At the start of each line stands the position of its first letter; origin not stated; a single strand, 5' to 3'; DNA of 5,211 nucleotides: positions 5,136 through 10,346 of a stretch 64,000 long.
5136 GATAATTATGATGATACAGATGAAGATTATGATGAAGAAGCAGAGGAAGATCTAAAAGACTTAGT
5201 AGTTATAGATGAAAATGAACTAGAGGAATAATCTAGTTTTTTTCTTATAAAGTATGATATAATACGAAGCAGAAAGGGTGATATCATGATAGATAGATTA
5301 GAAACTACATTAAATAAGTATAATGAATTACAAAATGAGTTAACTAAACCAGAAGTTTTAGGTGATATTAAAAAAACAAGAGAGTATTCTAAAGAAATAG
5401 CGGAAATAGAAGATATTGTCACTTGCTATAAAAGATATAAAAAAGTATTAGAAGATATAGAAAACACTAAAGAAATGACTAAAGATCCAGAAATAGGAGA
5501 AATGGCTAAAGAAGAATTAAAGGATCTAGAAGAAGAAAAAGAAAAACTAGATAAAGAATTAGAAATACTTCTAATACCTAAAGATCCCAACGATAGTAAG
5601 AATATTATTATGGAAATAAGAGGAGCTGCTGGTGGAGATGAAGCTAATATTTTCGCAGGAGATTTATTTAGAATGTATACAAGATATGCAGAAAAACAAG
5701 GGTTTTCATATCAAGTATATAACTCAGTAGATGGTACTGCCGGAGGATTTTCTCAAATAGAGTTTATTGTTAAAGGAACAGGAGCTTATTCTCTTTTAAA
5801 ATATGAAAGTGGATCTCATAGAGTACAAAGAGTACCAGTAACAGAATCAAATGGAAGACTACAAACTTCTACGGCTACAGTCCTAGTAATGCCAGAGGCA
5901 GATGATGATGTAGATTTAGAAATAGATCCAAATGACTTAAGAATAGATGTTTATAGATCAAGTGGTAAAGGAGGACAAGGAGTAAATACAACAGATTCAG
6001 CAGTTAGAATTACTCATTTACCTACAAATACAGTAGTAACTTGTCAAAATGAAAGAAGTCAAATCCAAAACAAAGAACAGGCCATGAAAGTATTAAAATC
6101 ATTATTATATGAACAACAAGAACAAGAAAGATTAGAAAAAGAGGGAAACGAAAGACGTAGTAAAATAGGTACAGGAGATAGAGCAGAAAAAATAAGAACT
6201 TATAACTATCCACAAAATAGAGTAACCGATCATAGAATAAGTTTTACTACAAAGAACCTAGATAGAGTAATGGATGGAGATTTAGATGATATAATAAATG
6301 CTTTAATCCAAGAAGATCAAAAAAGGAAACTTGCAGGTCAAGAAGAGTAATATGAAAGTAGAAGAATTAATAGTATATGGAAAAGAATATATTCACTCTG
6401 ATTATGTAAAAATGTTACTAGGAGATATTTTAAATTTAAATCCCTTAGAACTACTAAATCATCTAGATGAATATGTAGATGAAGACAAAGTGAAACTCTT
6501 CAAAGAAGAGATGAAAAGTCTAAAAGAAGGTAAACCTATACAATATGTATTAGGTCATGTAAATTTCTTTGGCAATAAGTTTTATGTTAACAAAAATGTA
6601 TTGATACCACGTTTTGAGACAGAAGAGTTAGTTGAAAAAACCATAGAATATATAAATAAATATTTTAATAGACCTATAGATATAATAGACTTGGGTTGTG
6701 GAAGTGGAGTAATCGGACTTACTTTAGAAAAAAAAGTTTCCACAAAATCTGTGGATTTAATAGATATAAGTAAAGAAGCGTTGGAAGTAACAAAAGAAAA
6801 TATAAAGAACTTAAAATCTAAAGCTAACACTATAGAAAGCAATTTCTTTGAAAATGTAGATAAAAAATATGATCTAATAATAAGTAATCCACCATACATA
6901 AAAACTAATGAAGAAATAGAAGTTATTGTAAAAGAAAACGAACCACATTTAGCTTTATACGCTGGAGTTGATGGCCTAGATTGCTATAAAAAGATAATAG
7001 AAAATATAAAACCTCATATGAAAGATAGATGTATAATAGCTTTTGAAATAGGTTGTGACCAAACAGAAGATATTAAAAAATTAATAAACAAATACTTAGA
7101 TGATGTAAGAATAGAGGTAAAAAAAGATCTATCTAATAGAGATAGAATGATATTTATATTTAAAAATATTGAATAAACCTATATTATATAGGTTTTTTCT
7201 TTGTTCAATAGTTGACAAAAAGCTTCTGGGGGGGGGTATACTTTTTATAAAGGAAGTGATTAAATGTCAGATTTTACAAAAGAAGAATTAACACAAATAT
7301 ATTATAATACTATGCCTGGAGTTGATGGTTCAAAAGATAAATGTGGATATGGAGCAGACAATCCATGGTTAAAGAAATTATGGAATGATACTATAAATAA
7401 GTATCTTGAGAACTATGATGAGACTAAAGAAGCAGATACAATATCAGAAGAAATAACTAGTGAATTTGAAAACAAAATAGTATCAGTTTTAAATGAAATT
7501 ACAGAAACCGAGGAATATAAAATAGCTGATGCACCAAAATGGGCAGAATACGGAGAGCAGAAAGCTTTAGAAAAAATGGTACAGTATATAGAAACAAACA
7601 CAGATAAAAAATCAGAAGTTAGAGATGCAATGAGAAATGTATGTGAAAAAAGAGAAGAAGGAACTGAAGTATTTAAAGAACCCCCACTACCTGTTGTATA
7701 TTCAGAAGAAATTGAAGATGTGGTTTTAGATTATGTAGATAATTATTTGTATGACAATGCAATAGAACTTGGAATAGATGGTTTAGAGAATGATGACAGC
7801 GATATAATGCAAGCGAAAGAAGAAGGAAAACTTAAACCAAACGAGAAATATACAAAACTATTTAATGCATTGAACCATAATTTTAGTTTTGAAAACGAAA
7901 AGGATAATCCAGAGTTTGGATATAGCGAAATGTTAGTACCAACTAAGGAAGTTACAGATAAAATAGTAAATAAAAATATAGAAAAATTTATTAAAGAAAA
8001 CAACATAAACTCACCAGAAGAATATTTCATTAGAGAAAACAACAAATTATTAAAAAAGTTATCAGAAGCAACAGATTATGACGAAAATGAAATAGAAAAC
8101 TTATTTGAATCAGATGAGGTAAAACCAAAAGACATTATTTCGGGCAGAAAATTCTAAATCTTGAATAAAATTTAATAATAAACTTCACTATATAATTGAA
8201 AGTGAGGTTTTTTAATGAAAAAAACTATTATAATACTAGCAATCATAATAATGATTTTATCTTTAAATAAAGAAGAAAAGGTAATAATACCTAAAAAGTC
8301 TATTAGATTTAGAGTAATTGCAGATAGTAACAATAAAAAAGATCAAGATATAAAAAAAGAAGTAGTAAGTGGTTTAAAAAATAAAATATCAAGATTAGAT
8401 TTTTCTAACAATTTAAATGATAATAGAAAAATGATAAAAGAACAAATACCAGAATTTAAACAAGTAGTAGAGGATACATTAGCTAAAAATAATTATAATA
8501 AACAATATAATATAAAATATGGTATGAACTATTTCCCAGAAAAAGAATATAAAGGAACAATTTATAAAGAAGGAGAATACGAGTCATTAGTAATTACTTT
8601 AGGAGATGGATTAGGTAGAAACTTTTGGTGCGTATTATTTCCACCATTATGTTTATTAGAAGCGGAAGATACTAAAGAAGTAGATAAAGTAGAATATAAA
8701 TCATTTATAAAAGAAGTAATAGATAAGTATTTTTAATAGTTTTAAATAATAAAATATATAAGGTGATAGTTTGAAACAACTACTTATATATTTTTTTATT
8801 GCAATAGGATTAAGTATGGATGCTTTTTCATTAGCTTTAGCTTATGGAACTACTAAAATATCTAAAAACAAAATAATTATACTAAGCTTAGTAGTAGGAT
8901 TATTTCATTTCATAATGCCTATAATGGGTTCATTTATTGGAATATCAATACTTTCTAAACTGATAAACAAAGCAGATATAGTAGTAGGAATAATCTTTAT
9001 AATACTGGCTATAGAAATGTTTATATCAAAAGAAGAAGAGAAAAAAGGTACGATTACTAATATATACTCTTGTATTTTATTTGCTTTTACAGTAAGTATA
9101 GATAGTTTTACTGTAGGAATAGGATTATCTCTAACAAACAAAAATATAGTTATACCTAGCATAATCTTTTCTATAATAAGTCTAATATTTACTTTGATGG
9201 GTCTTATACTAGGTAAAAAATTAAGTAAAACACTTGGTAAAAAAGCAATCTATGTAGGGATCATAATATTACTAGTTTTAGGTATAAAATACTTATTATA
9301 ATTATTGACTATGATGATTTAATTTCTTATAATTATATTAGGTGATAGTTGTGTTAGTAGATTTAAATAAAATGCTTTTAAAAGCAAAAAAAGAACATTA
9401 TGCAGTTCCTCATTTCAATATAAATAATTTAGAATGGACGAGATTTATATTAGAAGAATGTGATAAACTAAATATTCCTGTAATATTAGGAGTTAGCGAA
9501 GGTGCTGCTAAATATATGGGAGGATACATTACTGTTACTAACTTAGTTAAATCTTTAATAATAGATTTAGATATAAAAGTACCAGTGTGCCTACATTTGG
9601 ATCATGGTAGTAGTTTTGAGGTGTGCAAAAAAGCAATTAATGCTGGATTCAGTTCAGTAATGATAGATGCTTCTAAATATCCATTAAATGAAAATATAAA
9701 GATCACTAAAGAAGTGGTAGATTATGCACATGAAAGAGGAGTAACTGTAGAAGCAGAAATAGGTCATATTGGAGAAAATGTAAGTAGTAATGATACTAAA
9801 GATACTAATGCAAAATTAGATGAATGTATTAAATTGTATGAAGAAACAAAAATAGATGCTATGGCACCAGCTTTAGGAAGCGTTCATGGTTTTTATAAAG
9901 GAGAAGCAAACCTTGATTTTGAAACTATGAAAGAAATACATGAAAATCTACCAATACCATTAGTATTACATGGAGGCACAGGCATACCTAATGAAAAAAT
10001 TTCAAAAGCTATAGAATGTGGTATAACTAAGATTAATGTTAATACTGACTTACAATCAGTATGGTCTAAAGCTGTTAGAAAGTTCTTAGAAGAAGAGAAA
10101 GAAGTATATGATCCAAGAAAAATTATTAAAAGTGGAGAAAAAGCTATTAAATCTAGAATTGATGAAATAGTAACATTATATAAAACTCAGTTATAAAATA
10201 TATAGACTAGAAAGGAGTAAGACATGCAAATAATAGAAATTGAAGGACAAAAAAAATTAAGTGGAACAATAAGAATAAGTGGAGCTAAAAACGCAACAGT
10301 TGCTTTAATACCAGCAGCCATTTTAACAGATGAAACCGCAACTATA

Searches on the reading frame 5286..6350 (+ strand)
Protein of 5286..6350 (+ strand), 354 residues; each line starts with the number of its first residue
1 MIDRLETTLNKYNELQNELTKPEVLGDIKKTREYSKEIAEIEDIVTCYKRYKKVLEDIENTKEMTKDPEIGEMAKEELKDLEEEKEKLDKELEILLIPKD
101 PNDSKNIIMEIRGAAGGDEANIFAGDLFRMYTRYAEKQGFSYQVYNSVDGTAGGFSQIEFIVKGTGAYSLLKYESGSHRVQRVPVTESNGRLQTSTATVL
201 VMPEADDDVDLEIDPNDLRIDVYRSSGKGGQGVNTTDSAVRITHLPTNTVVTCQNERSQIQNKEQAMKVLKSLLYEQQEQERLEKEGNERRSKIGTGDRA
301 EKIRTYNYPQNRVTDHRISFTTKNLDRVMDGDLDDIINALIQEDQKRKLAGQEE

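Call 69: search_protein_families(library=pfam, proteins=[window:5286-6350:+], max_evalue=0.000001)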
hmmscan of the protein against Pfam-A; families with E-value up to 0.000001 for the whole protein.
window:5286-6350:+ (354 aa): 2 families
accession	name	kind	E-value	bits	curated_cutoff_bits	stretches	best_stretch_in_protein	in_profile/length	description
PF03462.23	PCRF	-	7.4e-72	241.7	24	1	10-199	3-194/194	PCRF domain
PF00472.26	RF-1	-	5.7e-44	149.2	35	1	208-317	2-116/116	RF-1 domain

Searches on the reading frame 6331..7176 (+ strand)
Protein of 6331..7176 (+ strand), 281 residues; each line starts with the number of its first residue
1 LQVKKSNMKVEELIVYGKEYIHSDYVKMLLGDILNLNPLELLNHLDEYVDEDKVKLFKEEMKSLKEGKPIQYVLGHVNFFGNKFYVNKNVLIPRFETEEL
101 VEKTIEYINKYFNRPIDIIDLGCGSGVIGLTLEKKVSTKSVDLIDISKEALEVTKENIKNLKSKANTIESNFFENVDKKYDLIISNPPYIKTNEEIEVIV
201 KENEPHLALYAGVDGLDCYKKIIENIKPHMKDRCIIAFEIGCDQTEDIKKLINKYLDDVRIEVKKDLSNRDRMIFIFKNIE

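Call 69: search_protein_families(library=pfam, proteins=[window:6331-7176:+], max_evalue=0.000001)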
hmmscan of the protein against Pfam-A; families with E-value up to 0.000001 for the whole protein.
window:6331-7176:+ (281 aa): 7 families
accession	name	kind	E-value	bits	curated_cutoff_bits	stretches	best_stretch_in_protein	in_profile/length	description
PF05175.20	MTS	-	6.9e-20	71.8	23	1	117-197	34-116/170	Methyltransferase small domain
PF13847.12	Methyltransf_31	-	2.8e-11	43.7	27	1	117-229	6-104/145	Methyltransferase domain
PF13649.12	Methyltransf_25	-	1.8e-09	38.6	27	1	118-198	1-84/97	Methyltransferase domain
PF06325.19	PrmA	-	7.4e-09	36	22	1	104-186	151-233/296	Ribosomal protein L11 methyltransferase (PrmA)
PF17827.6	PrmC_N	-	1.5e-07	32.3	23.4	1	27-75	23-71/71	PrmC N-terminal domain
PF03602.21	Cons_hypoth95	-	3.7e-07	30.4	24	1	106-197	34-130/182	Conserved hypothetical protein 95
PF08242.18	Methyltransf_12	-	7e-07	30.3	30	0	119-186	1-72/98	Methyltransferase domain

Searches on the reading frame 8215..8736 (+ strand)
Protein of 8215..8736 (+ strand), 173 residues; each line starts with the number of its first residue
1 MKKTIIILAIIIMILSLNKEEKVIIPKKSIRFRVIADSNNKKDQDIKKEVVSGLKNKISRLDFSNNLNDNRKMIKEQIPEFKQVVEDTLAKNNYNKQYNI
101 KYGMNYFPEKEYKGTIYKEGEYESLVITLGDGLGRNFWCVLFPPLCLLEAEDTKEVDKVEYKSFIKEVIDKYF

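Call 71: search_protein_families(library=ncbifam, proteins=[window:8215-8736:+], max_evalue=0.001)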
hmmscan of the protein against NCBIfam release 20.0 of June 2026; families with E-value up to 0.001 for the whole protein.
window:8215-8736:+ (173 aa): 1 family
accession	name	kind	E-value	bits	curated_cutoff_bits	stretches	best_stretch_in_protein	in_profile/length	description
TIGR02837.1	spore_II_R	equivalog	1.9e-38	131.6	151.9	1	17-153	23-164/168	stage II sporulation protein R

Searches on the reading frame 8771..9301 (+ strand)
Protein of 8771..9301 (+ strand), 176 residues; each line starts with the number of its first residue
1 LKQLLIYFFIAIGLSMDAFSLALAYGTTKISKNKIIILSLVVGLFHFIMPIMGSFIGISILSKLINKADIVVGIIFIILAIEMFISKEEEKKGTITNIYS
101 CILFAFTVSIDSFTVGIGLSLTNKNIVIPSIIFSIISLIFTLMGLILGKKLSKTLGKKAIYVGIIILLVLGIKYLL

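Call 71: search_protein_families(library=ncbifam, proteins=[window:8771-9301:+], max_evalue=0.001)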
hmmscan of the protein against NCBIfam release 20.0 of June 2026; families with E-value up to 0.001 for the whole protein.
window:8771-9301:+ (176 aa): 2 families
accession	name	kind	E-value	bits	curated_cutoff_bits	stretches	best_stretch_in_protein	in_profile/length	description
TIGR02840.1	spore_YtaF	equivalog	1.8e-11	44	149.6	1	100-173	130-204/206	sporulation membrane protein YtaF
NF008546.0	PRK11469.1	equivalog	7.5e-10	38.8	214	1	8-175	7-182/188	manganese efflux pump MntP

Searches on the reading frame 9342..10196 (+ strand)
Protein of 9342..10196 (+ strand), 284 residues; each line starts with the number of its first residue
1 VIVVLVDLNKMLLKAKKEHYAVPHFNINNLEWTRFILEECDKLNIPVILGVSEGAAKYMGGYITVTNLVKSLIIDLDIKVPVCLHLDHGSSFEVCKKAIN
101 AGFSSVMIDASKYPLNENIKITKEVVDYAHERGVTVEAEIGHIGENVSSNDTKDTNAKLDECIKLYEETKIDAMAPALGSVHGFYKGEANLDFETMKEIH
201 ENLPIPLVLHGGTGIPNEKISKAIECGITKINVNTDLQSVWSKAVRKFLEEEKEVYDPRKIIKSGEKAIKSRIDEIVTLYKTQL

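Call 69: search_protein_families(library=pfam, proteins=[window:9342-10196:+], max_evalue=0.000001)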
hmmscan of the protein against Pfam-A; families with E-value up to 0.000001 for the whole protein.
window:9342-10196:+ (284 aa): 1 family
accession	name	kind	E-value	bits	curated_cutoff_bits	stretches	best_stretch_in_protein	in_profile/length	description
PF01116.26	F_bP_aldolase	-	4.1e-97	325.5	25.5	1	7-281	2-273/277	Fructose-bisphosphate aldolase class-II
